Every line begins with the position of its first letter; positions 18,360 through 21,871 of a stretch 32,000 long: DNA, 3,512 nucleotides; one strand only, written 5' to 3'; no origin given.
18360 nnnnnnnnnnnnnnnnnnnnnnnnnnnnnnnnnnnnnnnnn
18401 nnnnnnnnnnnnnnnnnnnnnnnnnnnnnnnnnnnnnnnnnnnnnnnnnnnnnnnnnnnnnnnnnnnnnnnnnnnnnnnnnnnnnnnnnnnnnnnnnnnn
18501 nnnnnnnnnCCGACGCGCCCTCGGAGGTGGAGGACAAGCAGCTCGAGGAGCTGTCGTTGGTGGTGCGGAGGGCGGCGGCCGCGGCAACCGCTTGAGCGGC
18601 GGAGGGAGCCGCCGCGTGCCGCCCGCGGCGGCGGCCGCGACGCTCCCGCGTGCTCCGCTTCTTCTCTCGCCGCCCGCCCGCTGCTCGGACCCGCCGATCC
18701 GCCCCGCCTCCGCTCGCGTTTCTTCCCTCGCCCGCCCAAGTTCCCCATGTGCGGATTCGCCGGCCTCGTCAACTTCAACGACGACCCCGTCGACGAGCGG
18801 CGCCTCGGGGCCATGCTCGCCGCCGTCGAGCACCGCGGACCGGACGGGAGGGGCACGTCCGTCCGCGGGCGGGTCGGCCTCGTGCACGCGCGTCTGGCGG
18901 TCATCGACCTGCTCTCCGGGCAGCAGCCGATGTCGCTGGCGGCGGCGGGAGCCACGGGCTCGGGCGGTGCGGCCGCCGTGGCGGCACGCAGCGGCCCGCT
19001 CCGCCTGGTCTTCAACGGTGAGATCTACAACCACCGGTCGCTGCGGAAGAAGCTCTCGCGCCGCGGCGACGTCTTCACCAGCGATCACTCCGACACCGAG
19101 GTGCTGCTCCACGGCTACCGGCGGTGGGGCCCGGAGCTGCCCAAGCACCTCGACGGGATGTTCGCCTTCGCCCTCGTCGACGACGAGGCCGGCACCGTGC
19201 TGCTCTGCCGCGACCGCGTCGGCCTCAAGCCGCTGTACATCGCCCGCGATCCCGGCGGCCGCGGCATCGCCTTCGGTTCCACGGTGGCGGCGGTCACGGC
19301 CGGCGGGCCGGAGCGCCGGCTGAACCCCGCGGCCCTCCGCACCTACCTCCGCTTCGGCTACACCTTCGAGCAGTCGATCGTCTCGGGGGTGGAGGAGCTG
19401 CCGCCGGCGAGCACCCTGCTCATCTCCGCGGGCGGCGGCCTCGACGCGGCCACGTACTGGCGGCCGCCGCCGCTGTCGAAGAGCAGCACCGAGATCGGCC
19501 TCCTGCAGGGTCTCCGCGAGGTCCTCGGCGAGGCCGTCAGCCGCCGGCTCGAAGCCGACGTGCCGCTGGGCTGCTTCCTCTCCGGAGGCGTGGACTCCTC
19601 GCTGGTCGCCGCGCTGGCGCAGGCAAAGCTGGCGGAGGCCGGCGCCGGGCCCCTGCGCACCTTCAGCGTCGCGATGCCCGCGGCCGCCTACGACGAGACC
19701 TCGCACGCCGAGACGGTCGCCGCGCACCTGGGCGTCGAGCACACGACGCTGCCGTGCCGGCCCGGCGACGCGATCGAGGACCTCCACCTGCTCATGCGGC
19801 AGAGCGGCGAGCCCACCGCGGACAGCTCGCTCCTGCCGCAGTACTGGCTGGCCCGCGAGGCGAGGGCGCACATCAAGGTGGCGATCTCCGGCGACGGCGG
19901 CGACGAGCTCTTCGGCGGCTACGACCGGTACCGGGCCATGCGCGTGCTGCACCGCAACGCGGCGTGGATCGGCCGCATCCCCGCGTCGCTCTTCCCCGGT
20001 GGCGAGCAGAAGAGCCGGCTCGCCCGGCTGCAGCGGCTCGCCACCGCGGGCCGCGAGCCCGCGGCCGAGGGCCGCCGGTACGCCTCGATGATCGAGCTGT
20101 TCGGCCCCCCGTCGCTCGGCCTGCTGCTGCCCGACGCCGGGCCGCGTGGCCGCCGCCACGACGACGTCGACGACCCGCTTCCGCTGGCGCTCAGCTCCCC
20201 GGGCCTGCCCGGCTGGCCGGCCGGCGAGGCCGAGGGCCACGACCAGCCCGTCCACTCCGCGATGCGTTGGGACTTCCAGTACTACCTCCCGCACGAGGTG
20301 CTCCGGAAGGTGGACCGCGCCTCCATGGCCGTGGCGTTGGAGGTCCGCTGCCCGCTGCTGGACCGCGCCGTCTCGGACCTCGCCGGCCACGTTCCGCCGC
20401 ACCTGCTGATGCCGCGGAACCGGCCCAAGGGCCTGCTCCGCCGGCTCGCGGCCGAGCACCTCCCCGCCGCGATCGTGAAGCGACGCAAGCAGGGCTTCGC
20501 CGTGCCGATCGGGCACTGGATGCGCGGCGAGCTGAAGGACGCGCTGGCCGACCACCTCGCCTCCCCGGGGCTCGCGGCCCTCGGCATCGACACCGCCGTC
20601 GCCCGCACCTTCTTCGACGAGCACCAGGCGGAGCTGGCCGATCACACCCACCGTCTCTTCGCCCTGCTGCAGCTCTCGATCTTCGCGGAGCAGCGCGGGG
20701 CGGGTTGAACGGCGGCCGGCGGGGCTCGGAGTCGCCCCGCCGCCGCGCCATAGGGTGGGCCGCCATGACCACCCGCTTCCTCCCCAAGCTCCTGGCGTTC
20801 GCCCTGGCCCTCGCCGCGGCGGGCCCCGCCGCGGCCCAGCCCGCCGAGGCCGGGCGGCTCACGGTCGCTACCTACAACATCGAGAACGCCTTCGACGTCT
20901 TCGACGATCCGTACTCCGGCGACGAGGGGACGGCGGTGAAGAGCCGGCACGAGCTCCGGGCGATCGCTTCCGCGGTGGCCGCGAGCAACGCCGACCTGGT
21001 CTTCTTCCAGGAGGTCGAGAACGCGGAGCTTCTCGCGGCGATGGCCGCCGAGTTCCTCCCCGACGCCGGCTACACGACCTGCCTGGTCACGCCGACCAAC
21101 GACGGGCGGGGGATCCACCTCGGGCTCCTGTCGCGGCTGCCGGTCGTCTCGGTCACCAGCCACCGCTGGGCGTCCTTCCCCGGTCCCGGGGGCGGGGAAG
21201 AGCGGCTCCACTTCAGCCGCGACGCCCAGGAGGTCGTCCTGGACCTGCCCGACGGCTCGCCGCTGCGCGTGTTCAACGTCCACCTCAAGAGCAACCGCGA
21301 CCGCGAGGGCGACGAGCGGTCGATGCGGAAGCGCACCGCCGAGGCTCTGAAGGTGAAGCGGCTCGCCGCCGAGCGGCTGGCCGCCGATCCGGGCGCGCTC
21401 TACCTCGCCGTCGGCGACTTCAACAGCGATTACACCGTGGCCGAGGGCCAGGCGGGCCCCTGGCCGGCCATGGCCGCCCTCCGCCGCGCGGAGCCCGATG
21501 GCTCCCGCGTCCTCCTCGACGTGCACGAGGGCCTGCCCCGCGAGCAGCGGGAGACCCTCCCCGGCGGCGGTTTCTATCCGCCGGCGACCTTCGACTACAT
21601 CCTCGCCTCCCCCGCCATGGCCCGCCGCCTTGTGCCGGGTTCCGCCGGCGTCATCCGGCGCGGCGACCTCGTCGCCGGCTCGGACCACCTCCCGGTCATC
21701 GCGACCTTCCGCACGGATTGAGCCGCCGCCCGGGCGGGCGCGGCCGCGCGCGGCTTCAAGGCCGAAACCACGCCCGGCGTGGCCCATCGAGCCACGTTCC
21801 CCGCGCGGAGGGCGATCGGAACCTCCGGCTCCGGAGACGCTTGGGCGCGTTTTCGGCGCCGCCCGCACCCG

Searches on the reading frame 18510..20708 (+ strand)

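Call 19: search_protein_families(library=pfam, proteins=[window:18510-20708:+], max_evalue=0.001)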
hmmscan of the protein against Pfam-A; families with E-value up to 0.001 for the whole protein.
window:18510-20708:+ (732 aa): 4 families
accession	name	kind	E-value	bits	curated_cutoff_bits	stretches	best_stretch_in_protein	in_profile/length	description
PF00733.27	Asn_synthase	-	2.9e-93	313.8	21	1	335-724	2-351/354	Asparagine synthase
PF13537.11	GATase_7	-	2.9e-34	118.2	25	1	126-263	1-122/123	Glutamine amidotransferase domain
PF13522.11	GATase_6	-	8.7e-33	113.6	27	1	111-257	1-129/130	Glutamine amidotransferase domain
PF02540.23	NAD_synthase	-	9.5e-08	31.9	21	1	335-420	5-85/242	NAD synthase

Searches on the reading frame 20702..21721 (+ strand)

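Call 19: search_protein_families(library=pfam, proteins=[window:20702-21721:+], max_evalue=0.001)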
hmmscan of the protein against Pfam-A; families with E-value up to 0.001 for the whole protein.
window:20702-21721:+ (339 aa): 2 families
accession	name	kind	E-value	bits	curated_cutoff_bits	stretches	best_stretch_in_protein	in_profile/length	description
PF03372.29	Exo_endo_phos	-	5.9e-13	49.5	24.5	1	56-329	1-225/225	Endonuclease/Exonuclease/phosphatase family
PF19580.5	Exo_endo_phos_3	-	1.6e-09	37.7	27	1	54-243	1-197/311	Endonuclease/Exonuclease/phosphatase family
